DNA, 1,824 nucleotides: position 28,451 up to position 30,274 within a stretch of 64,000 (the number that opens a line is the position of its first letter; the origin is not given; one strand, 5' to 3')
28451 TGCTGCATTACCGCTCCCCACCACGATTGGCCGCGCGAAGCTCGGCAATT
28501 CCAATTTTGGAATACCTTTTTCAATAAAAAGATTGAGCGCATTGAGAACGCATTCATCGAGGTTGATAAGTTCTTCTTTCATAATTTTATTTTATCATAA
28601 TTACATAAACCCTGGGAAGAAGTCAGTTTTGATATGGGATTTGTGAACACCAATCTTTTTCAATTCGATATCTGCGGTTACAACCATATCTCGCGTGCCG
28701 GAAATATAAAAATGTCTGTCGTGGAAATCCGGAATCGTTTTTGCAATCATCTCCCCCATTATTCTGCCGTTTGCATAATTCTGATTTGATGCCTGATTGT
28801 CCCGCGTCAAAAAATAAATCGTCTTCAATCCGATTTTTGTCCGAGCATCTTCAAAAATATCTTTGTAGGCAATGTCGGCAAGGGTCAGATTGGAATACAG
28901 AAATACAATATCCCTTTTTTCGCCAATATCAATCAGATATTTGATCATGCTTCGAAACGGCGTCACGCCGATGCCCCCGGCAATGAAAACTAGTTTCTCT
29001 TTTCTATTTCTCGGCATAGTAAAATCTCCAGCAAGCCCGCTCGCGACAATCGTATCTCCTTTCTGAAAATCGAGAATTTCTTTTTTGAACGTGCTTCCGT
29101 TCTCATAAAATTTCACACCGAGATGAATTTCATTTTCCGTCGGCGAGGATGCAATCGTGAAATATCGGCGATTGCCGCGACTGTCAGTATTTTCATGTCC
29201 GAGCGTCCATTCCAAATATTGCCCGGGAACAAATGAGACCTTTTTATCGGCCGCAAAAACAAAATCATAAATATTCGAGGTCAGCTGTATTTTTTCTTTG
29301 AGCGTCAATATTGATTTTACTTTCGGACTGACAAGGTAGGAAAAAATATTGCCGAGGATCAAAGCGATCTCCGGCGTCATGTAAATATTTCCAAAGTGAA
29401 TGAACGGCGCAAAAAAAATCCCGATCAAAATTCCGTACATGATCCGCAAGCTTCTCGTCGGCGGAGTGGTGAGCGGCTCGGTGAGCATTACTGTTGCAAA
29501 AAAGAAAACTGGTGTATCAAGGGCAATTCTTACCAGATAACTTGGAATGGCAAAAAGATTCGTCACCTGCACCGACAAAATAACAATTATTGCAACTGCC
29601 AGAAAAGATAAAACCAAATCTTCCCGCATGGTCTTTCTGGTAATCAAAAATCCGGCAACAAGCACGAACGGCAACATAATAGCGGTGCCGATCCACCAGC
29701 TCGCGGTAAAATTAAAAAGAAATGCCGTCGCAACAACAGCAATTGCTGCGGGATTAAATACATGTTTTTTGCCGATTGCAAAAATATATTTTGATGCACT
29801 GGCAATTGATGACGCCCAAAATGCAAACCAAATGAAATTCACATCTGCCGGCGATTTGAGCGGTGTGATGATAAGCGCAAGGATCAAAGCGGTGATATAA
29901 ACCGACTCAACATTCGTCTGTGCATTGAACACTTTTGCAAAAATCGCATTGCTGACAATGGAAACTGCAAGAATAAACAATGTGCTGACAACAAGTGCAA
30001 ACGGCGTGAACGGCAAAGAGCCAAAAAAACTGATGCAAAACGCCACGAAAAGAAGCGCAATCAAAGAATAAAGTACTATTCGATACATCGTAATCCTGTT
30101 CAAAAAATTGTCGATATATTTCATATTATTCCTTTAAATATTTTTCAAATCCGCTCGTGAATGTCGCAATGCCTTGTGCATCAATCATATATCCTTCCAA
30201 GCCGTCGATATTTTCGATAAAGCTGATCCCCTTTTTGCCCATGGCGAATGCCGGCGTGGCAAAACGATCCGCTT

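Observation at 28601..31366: Three-gene flavinylation operon (FMN-binding protein, ApbE flavin transferase, membrane FAD/NAD reductase): candidate extracytoplasmic electron-transfer module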

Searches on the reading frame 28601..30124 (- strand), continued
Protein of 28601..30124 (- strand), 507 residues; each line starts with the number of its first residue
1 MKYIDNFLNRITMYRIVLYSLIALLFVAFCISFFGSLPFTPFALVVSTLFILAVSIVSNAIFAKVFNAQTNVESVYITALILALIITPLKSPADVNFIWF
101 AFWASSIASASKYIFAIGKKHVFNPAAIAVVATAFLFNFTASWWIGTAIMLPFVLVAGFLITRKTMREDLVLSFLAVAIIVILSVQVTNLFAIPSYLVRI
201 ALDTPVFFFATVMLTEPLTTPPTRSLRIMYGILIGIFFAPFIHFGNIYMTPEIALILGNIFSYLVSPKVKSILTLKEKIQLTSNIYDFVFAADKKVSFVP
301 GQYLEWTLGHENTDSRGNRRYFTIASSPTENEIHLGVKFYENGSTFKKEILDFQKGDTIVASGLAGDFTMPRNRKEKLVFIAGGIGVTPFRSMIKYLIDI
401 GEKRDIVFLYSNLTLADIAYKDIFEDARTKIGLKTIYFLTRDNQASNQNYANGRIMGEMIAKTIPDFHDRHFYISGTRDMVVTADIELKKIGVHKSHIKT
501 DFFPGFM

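Call 27: find_encoding_contigs(protein=P0002, flank=8000, max_places=2)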
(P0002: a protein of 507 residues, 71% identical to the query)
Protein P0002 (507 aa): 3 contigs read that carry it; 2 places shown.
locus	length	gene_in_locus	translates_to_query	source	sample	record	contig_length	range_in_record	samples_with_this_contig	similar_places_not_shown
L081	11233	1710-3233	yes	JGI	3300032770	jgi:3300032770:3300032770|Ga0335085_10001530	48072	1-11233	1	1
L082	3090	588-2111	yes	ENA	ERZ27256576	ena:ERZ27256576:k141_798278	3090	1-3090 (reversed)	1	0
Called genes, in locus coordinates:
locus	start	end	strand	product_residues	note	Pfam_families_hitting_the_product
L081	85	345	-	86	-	-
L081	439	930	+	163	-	PF04205:FMN_bind (weak)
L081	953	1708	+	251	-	PF02424:ApbE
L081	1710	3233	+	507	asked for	PF00175:NAD_binding_1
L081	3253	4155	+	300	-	-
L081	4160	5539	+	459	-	PF00479:G6PD_N, PF02781:G6PD_C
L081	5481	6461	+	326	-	PF02826:2-Hacid_dh_C, PF02558:ApbA (weak), PF03446:NAD_binding_2, PF00393:6PGD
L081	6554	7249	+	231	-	-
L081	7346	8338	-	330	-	-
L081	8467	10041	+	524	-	PF16927:HisKA_7TM, PF02518:HATPase_c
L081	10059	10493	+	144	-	PF02600:DsbB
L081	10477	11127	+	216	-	PF13462:Thioredoxin_4, PF01323:DSBA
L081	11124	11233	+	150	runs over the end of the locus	PF10648:Gmad2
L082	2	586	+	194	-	?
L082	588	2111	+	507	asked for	PF00175:NAD_binding_1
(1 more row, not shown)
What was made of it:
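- Relative L081 has DsbB and DsbA-like genes nearby (call 27).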

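Call 34: predict_structure(alignment_id=A1)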
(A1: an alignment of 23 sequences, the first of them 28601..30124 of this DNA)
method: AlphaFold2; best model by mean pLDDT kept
length: 507 residues; sequences in the alignment: 23
mean_pLDDT: 84.1   pTM: 0.74
mean pLDDT of the five models: 84.1, 84.1, 83.1, 80.5, 79.6
residues with pLDDT >= 90: 192; 70-90: 261; 50-70: 46; < 50: 8
segments of 3 or more residues with pLDDT < 50: 504-507
pLDDT, mean of each block of 10 residues (from residue 1): 74 82 95 90 94 92 77 81 90 85 90 68 75 77 82 91 84 90 69 75 83 72 81 82 55 79 77 93 92 88 83 70 90 89 80 91 82 93 91 97 95 90 94 93 72 89 93 89 92 92 49
secondary structure, 60 per line:
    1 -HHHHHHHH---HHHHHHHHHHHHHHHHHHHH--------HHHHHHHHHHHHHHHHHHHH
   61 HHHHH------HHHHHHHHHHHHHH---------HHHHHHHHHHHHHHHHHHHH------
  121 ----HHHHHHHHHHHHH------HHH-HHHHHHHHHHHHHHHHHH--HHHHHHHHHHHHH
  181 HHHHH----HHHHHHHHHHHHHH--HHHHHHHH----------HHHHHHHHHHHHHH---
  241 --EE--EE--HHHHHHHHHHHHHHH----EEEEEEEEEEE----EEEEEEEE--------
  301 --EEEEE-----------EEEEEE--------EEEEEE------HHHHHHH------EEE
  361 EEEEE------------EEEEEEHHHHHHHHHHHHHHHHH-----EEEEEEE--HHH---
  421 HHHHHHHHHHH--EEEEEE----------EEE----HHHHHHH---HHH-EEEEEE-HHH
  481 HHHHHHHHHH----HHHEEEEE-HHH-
elements in order: H2-9 H13-32 H41-65 H72-85 H95-114 H125-137 H148-165 H168-185 H190-203 H206-213 H224-237 H251-265 E270-280 E285-292 E303-307 E319-324 E333-338 H345-351 E358-365 E378-383 H384-400 E406-412 H421-431 E434-439 E450-452 H457-463 E471-476 H478-490 E498-502

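Call 36: fold_search(model_id=the predicted structure, library=pdb)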
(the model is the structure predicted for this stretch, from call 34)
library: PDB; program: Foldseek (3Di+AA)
matches with E <= 10: 1299; with E <= 0.001: 328
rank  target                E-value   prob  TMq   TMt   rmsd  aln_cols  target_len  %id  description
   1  6o0a                  8.2e-17  1.00  0.43  0.55  14.4       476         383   14  Crystal structure of flavohemoglobin from Malassezia yamatoensis with bound FAD and heme determined by iron SAD phasing (released 2019-03-06)
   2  1gvh                  7.2e-16  1.00  0.44  0.56   6.6       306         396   18  The X-ray structure of ferric Escherichia coli flavohemoglobin reveals an unespected geometry of the distal heme pocket (released 2002-08-06)
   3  4eh1_B                8.2e-15  1.00  0.41  0.85   2.6       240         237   20  Crystal Structure of the Flavohem-like-FAD/NAD Binding Domain of Nitric Oxide Dioxygenase from Vibrio cholerae O1 biov (released 2012-04-25)
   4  5ogx                  1.7e-14  1.00  0.41  0.62   2.7       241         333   18  Crystal structure of Amycolatopsis cytochrome P450 reductase GcoB. (released 2018-07-04)
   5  4g1v                  2.1e-14  1.00  0.45  0.56  14.6       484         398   14  X-ray structure of yeast flavohemoglobin (released 2012-11-14)
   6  4wqm                  3.0e-14  1.00  0.39  0.59   3.5       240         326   23  Structure of the toluene 4-monooxygenase NADH oxidoreductase T4moF, K270S K271S variant (released 2015-09-09)
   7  8qt6                  3.5e-14  1.00  0.41  0.51  17.9       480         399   15  Cryo-EM structure of Streptococcus pneumoniae NADPH oxidase (released 2024-07-24)
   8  8qta                  3.9e-14  1.00  0.40  0.50  18.0       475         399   15  Cryo-EM structure of Streptococcus pneumoniae NADPH oxidase F397A mutant in complex with NADPH (released 2024-07-24)
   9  8dos_A                4.3e-14  1.00  0.40  0.78   3.3       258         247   15  Crystal structure of Ferredoxin (flavodoxin):NADP(+) oxidoreductase from Klebsiella pneumoniae (released 2022-07-27)
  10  7qty                  4.6e-14  1.00  0.41  0.72   5.1       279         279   21  X-ray structure of FAD domain of NqrF of Klebsiella pneumoniae (released 2022-02-09)
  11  4eh1_A                6.5e-14  1.00  0.42  0.86   2.4       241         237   20  Crystal Structure of the Flavohem-like-FAD/NAD Binding Domain of Nitric Oxide Dioxygenase from Vibrio cholerae O1 biov (released 2012-04-25)
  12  7qu5                  1.1e-13  1.00  0.41  0.72   5.8       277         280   18  X-ray structure of FAD domain of NqrF of Pseudomonas aeruginosa (released 2022-02-09)
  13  7qu3                  2.1e-13  1.00  0.41  0.72   5.8       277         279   18  X-ray structure of FAD domain of NqrF of Pseudomonas aeruginosa (released 2022-02-09)
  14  2xnj_A                2.3e-13  1.00  0.40  0.75   3.9       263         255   16  Crystal structure of an engineered Ferredoxin(flavodoxin) NADP(H) Reductase (FPR) from Escherichia coli (released 2011-02-23)
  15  7tnv                  3.1e-13  1.00  0.41  0.75   2.6       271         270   21  Crystal Structure Of Human NADH-Cytochrome B5 Reductase T117S Mutant (released 2023-04-12)
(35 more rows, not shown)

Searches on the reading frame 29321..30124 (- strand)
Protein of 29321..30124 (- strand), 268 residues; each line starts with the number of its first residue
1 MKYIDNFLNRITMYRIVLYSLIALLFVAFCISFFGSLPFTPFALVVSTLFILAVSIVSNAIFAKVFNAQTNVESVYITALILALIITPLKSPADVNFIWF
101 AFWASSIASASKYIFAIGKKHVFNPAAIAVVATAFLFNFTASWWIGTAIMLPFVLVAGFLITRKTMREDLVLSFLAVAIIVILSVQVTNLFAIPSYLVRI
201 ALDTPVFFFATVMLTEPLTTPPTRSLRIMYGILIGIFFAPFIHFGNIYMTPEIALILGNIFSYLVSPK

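Call 38: search_solved_structures(query=window:29321-30124:-, max_evalue=10, show_alignments=4)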
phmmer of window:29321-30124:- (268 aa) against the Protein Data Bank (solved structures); distinct sequences matched with E-value up to 10: 1.
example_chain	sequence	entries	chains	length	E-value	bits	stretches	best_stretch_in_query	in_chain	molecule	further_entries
7qp5_A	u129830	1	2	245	1.3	12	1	88-157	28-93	Ferric iron reductase protein FhuF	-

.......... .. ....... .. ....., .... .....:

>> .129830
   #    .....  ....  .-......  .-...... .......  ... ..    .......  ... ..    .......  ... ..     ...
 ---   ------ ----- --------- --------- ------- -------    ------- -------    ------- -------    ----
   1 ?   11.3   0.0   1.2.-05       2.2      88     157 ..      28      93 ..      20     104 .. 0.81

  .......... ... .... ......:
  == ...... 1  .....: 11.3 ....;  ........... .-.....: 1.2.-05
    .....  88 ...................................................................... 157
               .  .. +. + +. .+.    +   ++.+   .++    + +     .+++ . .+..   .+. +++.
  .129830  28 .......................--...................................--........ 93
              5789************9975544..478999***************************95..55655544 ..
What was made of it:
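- Tried and rejected: Membrane domain, single sequence against the PDB: phmmer found nothing meaningful (call 38).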

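Call 40: search_solved_structures(query=A2, max_evalue=10, show_alignments=4)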
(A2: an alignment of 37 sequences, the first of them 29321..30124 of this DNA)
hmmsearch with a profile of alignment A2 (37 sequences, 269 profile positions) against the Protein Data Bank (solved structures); distinct sequences matched with E-value up to 10: 4.
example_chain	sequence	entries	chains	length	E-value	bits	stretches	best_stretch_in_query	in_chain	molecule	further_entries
8ahx_D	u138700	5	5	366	7.2e-06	29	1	153-262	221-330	Ion-translocating oxidoreductase complex subunit D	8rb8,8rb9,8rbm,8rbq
9lrr_B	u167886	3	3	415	0.0074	19.1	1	145-262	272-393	Na(+)-translocating NADH-quinone reductase subunit B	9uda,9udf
7xk3_B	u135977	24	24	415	0.011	18.6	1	145-262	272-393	Na(+)-translocating NADH-quinone reductase subunit B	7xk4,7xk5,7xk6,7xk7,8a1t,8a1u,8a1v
9ud3_B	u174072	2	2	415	0.012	18.4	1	145-262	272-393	Na(+)-translocating NADH-quinone reductase subunit B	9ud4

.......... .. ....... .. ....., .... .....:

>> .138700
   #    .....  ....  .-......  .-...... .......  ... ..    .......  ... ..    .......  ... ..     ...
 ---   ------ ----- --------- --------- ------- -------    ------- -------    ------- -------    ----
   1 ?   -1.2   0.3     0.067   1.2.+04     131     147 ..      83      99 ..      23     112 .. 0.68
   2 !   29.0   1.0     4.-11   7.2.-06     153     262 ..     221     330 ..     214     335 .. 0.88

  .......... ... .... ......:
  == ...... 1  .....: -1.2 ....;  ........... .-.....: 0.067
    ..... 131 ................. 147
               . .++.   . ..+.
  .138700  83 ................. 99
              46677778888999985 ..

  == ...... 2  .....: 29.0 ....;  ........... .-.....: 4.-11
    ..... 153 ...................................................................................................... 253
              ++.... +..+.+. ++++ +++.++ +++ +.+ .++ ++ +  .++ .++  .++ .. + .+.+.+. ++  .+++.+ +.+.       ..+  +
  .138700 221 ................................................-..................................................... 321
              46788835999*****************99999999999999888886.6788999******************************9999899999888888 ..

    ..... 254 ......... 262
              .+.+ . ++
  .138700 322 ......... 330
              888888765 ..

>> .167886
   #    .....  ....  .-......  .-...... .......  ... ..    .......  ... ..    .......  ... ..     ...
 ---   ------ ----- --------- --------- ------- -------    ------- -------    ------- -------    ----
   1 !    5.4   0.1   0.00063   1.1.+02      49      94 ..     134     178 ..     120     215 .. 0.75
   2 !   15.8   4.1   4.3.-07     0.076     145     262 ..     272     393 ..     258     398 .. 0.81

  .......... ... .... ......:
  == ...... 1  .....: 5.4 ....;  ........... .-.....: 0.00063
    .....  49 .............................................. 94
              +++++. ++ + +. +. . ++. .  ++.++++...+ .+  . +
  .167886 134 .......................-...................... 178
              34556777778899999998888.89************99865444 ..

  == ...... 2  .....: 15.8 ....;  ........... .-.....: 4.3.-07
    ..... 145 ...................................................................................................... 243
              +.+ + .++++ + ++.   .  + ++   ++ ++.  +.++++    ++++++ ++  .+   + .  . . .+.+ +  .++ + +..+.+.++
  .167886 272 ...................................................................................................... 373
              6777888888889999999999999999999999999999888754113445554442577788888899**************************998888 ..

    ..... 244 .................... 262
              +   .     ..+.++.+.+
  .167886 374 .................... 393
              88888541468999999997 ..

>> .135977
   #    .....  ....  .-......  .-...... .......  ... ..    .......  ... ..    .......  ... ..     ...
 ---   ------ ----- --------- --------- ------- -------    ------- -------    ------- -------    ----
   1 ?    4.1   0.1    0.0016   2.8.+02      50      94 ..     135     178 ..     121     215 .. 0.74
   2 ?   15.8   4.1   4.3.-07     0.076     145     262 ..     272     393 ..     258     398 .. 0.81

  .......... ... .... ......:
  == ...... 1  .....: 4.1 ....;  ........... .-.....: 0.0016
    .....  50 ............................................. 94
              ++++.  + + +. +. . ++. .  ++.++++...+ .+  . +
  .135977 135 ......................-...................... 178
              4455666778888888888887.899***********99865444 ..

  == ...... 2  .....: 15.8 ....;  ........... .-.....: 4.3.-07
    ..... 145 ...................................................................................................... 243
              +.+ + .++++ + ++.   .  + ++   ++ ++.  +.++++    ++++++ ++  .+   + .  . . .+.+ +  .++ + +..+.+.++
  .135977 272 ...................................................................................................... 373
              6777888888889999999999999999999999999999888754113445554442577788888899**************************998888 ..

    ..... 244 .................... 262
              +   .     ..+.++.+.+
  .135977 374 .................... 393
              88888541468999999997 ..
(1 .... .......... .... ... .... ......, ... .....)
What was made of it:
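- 29321..30124 (-): NqrB/RnfD-like membrane domain of the 507-aa fusion (residues 1-268). It lacks the flavinylated loop and Thr of NqrB/RnfD. The profile hits only RnfD (7e-6) and NqrB (about 0.01) in the PDB (call 40).
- Tried and rejected: A 37-sequence profile was needed (call 40).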

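Call 81: search_protein_representatives(protein=window:29321-30124:-)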
Query: 268 residues. Proteins with E-value up to 0.001 (for the whole library): 1471; up to 1e-10: 767; up to 1e-30: 360. The best 150 are listed.
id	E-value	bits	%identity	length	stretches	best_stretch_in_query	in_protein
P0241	4.5e-74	265.8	51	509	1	1-268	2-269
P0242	3.4e-71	256.4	51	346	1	2-268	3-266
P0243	7.5e-68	245.4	50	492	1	2-268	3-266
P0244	2.2e-67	243.9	49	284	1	1-268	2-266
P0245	2.6e-67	243.7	52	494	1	13-268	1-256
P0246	3.1e-65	236.9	48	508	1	3-268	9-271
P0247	1.7e-63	231.2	51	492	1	13-268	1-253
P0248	1.0e-62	228.6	47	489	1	1-267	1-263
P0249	1.2e-61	225.1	48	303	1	2-268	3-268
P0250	2.0e-61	224.4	48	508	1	1-268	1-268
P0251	4.4e-61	223.3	50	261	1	2-263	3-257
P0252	2.5e-60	220.8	47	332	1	3-268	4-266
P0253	2.8e-60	220.6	46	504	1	1-268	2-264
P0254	3.4e-60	220.4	46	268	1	4-265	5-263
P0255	8.2e-60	219.1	46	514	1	2-268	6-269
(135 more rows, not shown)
